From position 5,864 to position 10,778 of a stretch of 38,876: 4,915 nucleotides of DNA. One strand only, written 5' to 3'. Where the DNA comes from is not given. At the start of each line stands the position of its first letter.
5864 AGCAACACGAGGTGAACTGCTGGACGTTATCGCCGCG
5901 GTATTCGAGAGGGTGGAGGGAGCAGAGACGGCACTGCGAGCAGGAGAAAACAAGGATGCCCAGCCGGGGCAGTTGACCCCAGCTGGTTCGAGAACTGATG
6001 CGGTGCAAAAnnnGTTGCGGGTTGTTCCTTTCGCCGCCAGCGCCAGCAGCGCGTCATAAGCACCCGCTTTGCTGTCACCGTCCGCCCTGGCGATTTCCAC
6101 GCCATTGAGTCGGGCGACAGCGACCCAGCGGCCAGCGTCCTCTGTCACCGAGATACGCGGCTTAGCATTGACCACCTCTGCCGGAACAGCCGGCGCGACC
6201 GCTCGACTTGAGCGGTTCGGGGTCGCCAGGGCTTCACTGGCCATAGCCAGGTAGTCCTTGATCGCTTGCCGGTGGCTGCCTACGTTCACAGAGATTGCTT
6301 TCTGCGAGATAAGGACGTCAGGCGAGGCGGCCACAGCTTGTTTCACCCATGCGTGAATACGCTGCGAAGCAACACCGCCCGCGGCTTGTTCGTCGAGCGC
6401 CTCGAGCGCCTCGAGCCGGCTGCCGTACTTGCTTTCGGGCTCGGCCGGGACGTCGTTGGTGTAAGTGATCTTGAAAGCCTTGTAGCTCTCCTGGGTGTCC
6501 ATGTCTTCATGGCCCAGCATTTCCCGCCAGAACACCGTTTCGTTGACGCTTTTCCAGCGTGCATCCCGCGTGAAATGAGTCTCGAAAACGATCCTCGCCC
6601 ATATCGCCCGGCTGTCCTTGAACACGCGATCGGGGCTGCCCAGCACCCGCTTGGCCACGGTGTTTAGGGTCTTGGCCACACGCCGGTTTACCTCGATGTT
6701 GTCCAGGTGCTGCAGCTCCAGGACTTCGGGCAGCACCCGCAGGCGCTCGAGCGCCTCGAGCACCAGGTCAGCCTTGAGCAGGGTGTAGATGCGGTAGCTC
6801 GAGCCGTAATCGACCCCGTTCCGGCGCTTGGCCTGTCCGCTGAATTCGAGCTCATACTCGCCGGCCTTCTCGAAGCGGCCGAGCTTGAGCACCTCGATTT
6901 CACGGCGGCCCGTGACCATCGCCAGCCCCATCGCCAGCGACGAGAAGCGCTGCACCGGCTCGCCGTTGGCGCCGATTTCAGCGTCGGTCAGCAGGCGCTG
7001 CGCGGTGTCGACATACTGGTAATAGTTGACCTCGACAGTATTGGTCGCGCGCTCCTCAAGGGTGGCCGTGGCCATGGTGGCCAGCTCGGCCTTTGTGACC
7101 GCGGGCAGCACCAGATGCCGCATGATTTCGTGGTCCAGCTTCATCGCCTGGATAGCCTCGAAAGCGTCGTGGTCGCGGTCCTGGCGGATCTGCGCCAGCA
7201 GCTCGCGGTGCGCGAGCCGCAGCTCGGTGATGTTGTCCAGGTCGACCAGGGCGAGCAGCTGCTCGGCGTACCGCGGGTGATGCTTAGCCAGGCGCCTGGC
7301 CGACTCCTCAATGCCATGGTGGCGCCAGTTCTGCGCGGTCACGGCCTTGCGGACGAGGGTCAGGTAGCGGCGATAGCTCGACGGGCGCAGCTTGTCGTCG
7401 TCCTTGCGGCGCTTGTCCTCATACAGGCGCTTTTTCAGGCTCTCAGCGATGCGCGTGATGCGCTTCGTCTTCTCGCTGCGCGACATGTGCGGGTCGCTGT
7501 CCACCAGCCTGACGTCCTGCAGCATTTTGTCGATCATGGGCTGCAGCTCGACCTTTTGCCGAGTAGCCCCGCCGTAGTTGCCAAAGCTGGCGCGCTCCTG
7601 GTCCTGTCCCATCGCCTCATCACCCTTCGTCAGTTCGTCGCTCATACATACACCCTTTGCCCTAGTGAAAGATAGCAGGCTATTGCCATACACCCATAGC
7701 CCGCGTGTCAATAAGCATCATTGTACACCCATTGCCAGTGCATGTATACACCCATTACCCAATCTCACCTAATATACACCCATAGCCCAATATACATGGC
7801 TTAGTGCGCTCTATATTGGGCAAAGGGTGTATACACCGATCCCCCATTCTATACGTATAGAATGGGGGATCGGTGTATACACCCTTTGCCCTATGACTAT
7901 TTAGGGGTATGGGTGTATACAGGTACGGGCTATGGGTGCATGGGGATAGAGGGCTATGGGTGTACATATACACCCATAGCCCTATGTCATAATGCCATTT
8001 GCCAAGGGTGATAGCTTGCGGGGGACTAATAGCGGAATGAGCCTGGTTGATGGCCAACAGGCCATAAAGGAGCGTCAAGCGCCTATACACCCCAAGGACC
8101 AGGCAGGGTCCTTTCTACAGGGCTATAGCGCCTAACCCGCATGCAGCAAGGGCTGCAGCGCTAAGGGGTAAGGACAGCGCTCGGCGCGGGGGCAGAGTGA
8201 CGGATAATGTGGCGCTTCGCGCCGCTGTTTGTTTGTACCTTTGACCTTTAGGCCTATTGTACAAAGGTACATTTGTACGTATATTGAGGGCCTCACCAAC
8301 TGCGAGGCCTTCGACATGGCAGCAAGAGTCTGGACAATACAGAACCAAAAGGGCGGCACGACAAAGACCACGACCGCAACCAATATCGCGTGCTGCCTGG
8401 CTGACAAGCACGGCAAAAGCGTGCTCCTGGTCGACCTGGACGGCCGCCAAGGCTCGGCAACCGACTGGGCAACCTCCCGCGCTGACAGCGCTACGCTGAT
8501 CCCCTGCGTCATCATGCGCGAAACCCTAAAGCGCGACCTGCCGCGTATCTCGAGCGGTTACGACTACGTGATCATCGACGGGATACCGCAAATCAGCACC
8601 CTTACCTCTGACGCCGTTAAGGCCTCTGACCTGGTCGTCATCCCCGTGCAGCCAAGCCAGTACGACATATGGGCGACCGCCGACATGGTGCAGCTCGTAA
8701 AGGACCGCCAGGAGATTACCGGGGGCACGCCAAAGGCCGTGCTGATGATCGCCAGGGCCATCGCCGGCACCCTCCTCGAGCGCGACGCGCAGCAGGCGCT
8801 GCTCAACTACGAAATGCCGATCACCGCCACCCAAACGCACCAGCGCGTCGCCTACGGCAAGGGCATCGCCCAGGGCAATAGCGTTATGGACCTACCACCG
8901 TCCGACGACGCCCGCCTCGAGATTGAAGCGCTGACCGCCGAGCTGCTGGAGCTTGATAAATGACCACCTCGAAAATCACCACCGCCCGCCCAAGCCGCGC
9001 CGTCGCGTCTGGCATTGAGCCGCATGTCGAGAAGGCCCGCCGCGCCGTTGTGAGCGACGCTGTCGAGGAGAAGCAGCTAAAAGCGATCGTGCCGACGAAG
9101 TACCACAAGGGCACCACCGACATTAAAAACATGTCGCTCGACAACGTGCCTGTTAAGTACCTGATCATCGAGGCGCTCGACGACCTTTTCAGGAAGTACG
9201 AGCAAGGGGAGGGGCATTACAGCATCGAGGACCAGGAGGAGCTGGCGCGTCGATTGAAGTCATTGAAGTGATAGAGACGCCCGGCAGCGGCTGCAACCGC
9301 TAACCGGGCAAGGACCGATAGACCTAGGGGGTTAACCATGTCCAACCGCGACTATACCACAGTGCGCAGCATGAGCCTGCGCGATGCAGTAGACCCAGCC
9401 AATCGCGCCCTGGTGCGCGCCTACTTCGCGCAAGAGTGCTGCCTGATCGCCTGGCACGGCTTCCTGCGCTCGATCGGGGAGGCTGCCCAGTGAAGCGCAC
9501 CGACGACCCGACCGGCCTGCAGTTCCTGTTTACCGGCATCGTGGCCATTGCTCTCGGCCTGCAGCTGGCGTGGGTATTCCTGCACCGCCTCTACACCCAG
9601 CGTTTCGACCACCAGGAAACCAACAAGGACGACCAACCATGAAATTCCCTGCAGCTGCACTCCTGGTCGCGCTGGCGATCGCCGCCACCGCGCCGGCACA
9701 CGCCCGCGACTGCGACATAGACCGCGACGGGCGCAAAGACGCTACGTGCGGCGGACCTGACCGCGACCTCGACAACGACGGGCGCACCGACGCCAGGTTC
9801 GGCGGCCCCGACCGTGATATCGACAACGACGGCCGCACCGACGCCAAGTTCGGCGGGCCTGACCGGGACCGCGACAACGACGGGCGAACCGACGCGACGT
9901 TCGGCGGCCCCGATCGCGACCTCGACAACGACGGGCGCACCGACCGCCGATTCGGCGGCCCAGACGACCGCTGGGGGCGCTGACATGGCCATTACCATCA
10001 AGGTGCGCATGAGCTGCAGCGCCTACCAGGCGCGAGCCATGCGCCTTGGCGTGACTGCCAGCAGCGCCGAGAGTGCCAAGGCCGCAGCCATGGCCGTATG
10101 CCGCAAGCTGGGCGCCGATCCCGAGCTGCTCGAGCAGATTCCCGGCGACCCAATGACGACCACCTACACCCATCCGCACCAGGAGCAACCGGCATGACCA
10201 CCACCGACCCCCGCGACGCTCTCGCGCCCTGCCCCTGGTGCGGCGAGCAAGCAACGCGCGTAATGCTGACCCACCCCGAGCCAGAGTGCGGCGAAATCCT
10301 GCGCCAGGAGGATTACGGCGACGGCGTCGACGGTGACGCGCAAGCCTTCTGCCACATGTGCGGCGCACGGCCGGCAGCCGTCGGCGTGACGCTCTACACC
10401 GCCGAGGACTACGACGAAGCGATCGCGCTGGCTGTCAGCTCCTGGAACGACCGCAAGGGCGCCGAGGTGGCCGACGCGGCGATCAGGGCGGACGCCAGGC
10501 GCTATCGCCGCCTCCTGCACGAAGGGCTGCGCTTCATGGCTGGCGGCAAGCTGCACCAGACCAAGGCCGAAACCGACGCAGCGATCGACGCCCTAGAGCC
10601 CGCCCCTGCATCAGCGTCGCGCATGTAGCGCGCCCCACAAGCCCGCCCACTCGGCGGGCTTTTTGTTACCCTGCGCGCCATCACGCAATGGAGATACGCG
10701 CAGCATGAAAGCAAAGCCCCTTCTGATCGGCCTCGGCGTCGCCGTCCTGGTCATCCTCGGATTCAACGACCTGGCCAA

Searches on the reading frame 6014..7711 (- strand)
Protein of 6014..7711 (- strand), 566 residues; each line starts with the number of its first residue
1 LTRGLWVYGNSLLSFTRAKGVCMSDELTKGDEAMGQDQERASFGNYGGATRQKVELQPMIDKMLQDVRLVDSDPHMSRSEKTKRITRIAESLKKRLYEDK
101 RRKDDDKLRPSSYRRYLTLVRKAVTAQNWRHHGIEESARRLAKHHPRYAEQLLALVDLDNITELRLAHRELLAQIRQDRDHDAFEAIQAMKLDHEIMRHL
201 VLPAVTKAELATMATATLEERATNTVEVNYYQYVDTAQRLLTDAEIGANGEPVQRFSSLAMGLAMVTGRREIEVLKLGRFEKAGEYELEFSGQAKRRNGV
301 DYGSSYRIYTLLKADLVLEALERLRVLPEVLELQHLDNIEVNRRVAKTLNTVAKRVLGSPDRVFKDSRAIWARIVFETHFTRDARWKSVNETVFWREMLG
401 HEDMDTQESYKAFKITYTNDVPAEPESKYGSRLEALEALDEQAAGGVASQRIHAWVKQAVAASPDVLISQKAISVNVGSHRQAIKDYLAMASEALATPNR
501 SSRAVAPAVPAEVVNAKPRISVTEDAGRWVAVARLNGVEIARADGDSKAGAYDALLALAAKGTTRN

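Call 19: search_protein_families(library=phrogs, proteins=[window:6014-7711:-], max_evalue=0.01)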
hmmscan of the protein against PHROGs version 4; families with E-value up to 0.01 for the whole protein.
window:6014-7711:- (566 aa): 2 families
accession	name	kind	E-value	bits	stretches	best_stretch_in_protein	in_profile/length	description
phrog_5272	-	unknown function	1.4e-128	431.2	2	159-513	169-537/627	-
phrog_26709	-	unknown function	4.4e-11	43.4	1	191-416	90-321/339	-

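Call 20: search_protein_families(library=pfam, proteins=[window:6014-7711:-], max_evalue=0.1)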
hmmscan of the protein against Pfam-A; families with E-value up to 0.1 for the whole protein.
window:6014-7711:- (566 aa): 3 families
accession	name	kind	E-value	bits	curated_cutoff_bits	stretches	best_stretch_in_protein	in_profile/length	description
PF16684.10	ResT-TelK_cat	-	3.8e-30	105.2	27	1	224-412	1-180/181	Telomere resolvase ResT/TelK catalytic domain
PF20818.2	TelK_stirrup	-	6.1e-08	33.1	27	1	431-496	3-70/92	Protelomerase, stirrup domain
PF22853.1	TelK_N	-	0.0062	17.2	28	1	56-103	3-49/75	Protelomerase TelK-like N-terminal domain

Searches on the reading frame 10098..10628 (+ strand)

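Call 38: search_protein_families(library=phrogs, proteins=[window:10098-10628:+], max_evalue=0.001)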
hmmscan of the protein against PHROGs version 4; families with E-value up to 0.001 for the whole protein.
window:10098-10628:+ (176 aa): 1 family
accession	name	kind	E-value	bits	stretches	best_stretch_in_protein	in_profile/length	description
phrog_599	-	moron, auxiliary metabolic gene and host takeover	3e-11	45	1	39-137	71-144/262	Lar-like restriction alleviation protein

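Call 76: search_protein_families(library=pfam, proteins=[window:10098-10628:+], max_evalue=0.01)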
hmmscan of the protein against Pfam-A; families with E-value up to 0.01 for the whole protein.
window:10098-10628:+ (176 aa): 1 family
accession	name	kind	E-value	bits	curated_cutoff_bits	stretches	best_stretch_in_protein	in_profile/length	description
PF14354.12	Lar_restr_allev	-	4.8e-09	36.8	28.6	1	41-120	2-58/58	Restriction alleviation protein Lar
